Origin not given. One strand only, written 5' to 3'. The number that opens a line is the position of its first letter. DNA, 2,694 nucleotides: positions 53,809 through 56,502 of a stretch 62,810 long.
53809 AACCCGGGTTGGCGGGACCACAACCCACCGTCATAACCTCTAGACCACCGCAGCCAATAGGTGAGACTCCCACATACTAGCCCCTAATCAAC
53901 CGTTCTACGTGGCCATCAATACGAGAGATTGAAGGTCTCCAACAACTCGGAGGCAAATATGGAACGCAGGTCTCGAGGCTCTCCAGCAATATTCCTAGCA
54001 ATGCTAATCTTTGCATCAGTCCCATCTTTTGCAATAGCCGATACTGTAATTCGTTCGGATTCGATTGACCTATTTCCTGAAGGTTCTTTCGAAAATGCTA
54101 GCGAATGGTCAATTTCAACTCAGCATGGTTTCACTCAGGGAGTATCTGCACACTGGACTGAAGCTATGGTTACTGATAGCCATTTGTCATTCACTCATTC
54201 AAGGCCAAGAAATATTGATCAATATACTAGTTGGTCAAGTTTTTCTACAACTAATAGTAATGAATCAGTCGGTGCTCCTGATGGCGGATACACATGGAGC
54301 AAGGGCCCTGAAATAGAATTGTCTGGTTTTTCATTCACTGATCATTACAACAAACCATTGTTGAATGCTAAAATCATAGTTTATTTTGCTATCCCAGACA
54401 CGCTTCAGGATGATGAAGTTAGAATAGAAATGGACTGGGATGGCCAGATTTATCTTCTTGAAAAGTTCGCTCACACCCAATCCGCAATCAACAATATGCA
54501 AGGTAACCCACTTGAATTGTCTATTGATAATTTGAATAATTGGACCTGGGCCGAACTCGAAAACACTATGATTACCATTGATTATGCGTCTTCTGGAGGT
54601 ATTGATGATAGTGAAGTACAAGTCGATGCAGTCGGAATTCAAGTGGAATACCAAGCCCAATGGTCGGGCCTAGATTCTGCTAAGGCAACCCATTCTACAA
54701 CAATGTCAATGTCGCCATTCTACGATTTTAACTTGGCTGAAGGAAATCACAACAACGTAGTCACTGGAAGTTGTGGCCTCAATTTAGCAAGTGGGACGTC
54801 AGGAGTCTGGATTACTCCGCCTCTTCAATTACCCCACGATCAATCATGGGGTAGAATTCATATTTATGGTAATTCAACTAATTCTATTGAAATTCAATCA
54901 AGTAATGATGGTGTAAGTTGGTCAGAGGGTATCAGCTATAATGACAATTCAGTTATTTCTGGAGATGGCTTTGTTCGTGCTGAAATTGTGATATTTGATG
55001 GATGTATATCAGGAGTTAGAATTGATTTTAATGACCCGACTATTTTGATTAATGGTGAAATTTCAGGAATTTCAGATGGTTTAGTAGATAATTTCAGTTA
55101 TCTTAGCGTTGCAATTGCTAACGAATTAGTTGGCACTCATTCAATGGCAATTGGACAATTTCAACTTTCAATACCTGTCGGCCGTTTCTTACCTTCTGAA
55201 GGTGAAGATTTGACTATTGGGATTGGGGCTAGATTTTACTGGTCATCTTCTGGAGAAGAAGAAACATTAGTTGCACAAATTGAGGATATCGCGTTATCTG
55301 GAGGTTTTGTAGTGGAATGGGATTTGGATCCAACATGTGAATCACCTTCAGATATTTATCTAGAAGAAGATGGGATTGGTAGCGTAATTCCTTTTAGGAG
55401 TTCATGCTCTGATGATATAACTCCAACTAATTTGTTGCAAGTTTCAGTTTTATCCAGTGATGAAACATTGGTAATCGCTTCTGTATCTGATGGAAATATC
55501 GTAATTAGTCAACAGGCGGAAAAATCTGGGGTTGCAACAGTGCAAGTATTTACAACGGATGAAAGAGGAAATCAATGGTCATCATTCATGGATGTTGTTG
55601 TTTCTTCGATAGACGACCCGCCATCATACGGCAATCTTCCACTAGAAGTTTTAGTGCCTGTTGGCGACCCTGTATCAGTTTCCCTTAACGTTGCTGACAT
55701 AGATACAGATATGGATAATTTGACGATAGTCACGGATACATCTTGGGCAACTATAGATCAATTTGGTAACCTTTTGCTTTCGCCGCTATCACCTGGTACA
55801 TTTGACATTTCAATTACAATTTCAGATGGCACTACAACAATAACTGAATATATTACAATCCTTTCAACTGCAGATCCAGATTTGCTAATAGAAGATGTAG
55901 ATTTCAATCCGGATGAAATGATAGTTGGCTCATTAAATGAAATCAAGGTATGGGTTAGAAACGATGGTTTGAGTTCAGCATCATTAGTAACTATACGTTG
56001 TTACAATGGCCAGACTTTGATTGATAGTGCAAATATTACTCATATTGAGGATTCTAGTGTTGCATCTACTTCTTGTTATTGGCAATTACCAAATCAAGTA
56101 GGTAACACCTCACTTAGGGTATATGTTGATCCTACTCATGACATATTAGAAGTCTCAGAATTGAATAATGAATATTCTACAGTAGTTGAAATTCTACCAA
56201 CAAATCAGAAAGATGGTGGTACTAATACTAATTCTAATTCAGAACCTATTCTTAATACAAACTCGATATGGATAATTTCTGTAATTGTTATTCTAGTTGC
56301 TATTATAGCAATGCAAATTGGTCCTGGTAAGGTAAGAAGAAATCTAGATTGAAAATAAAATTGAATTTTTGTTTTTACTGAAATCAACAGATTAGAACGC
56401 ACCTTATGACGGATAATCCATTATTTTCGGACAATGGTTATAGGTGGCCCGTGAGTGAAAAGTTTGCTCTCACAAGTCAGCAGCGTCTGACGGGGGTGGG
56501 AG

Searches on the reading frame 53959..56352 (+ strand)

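Call 77: search_protein_families(library=pfam, proteins=[window:53959-56352:+], max_evalue=0.01)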
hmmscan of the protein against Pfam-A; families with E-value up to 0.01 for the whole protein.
window:53959-56352:+ (797 aa): 2 families
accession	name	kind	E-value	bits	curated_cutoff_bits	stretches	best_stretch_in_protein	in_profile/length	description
PF07705.17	CARDB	-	6.7e-16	58.8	22.7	1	640-740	2-100/101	CARDB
PF21461.3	HL_N-beta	-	0.0045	17.2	27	0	695-726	17-47/57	Hyaluronate lyase, N-terminal beta-sheet domain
